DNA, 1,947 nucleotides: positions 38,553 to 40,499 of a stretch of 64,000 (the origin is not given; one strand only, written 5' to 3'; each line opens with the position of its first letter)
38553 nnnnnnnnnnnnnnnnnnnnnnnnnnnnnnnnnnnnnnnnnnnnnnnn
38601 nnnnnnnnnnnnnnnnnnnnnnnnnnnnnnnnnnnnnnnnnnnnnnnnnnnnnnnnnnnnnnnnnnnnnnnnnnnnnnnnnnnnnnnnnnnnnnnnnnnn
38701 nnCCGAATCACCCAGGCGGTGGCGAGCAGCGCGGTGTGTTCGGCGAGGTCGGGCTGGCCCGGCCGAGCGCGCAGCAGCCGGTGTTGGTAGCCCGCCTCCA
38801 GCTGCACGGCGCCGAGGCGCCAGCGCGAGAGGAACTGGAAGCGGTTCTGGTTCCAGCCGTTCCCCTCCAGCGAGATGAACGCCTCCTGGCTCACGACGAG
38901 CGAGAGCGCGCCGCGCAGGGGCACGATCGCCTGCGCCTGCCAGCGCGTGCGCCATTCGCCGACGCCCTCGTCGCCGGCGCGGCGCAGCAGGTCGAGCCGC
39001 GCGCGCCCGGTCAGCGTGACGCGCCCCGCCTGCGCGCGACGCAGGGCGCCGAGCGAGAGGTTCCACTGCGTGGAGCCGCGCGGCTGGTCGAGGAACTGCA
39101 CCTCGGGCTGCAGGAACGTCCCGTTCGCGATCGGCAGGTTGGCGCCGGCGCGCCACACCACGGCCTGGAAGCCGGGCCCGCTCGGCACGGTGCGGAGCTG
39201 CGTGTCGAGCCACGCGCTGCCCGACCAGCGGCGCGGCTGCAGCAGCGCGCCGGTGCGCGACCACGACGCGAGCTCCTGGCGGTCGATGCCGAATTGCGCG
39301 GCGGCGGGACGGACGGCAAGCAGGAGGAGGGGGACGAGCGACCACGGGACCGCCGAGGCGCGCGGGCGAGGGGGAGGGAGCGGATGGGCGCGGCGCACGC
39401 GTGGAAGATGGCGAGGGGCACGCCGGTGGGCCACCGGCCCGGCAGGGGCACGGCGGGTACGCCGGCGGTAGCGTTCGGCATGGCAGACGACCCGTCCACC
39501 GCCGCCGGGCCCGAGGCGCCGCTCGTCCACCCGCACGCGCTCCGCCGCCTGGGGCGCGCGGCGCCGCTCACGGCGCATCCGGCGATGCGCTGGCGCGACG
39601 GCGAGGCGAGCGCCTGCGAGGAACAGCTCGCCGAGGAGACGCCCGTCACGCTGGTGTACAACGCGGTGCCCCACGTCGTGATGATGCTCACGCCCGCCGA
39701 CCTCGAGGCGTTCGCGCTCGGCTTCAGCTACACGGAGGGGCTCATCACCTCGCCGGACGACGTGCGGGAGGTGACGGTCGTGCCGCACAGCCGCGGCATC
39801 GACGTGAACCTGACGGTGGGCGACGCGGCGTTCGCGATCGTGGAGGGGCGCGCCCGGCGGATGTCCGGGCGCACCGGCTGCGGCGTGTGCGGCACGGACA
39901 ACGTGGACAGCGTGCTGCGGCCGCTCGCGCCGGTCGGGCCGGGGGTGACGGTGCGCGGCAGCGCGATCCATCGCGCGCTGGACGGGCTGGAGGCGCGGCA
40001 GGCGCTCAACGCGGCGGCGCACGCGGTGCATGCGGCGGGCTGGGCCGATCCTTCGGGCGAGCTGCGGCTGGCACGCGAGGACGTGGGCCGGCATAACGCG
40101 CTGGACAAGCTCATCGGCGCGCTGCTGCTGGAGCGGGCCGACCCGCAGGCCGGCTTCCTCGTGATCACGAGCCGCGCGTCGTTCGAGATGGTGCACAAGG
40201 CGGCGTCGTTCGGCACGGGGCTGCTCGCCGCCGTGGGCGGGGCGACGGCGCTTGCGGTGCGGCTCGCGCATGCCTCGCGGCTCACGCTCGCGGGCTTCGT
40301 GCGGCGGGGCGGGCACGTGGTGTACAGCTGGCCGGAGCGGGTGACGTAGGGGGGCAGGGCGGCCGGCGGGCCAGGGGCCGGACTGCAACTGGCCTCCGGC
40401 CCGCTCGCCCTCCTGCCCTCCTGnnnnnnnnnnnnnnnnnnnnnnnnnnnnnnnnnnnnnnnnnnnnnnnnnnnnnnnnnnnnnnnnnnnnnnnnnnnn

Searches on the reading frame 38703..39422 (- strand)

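Call 77: search_protein_families(library=pfam, proteins=[window:38703-39422:-], max_evalue=0.001)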
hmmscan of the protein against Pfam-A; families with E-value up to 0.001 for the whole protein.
window:38703-39422:- (240 aa): 1 family
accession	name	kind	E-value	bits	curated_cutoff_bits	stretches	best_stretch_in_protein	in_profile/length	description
PF10677.15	DUF2490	-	2.1e-13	50.9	29.8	1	69-220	18-180/186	Protein of unknown function (DUF2490)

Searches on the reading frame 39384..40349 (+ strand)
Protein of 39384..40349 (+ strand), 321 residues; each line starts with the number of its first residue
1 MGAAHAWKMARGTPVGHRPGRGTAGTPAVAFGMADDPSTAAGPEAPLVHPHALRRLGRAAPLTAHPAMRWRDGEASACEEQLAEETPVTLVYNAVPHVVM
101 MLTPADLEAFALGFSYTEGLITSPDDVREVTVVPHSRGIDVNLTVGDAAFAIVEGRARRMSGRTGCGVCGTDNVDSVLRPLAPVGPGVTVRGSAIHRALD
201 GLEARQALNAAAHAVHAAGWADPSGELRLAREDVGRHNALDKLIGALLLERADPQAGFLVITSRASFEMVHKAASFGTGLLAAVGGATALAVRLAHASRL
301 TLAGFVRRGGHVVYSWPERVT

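Call 77: search_protein_families(library=pfam, proteins=[window:39384-40349:+], max_evalue=0.001)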
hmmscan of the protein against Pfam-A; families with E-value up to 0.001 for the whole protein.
window:39384-40349:+ (321 aa): 1 family
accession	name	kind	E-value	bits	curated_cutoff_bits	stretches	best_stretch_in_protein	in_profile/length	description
PF02634.21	FdhD-NarQ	-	2.6e-68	230.7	27.2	1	83-320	1-236/237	FdhD/NarQ family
